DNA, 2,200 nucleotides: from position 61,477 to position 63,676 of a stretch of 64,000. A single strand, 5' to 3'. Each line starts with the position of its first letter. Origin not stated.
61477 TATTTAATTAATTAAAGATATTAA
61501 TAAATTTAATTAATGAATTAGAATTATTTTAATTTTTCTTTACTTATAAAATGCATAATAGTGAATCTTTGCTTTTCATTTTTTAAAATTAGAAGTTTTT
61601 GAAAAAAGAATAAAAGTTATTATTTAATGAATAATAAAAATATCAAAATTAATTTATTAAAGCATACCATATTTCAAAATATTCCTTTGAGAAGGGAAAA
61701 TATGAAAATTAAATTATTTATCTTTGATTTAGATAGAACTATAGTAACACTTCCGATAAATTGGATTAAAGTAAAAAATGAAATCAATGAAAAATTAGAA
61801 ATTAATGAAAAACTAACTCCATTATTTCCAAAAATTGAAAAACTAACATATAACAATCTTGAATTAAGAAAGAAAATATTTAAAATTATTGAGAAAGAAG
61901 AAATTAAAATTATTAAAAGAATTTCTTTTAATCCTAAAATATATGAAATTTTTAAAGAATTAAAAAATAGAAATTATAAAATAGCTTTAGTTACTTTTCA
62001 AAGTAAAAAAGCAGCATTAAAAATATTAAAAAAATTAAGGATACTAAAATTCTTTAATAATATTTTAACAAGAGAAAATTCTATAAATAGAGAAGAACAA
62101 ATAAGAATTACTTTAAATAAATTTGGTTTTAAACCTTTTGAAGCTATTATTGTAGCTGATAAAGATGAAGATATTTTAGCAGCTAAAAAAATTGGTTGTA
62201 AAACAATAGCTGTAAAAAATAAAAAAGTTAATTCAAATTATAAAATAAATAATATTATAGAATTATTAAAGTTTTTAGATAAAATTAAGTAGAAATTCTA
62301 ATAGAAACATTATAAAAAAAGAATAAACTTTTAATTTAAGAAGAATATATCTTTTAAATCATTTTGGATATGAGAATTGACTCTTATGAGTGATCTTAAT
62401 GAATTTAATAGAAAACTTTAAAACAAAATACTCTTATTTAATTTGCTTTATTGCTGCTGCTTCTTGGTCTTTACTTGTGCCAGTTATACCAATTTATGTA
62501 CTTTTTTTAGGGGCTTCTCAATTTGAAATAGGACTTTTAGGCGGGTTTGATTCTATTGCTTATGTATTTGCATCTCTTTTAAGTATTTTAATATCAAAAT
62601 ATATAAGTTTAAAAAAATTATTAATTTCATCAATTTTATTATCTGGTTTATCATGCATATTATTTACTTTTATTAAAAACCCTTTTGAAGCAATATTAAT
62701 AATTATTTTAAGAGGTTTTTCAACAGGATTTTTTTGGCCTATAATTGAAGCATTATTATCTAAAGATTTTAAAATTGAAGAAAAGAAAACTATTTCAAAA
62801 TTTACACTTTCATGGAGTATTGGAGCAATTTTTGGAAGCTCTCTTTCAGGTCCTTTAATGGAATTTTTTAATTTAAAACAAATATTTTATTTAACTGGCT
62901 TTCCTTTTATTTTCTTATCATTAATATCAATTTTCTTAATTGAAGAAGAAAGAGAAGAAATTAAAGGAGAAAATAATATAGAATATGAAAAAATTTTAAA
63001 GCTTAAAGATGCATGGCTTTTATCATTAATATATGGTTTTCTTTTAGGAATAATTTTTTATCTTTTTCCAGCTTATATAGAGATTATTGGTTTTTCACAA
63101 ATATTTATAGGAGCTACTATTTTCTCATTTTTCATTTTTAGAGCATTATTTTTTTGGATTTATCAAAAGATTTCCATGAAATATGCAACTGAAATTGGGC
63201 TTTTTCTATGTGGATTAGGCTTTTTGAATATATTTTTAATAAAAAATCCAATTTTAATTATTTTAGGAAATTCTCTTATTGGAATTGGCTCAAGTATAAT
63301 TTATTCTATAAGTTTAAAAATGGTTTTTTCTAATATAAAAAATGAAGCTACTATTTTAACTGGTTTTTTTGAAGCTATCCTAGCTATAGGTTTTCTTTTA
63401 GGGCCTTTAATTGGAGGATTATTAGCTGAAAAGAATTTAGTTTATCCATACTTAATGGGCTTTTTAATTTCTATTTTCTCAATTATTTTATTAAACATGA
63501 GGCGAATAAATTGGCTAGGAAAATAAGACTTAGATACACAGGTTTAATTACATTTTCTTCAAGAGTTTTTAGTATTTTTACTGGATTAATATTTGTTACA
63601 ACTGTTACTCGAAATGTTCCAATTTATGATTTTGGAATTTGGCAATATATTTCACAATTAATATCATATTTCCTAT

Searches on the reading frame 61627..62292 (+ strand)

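Call 54: search_protein_families(library=pfam, proteins=[window:61627-62292:+], max_evalue=0.00001)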
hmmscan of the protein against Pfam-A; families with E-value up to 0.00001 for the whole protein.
window:61627-62292:+ (221 aa): 2 families
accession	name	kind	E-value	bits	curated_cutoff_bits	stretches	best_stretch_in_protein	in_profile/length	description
PF13419.12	HAD_2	-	5.3e-20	72.7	23.8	1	32-196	2-178/178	Haloacid dehalogenase-like hydrolase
PF00702.32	Hydrolase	-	1.2e-10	42.6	26.4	1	68-190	66-191/191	haloacid dehalogenase-like hydrolase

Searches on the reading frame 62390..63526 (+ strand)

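Call 54: search_protein_families(library=pfam, proteins=[window:62390-63526:+], max_evalue=0.00001)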
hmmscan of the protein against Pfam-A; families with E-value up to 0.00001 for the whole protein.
window:62390-63526:+ (378 aa): 2 families
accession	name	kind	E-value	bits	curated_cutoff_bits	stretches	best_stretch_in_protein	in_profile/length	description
PF07690.21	MFS_1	-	4.2e-35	121.7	33.4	2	17-318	3-325/347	Major Facilitator Superfamily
PF12832.13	MFS_1_like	-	2.1e-09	37.3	25.2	1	5-167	207-372/373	MFS_1 like family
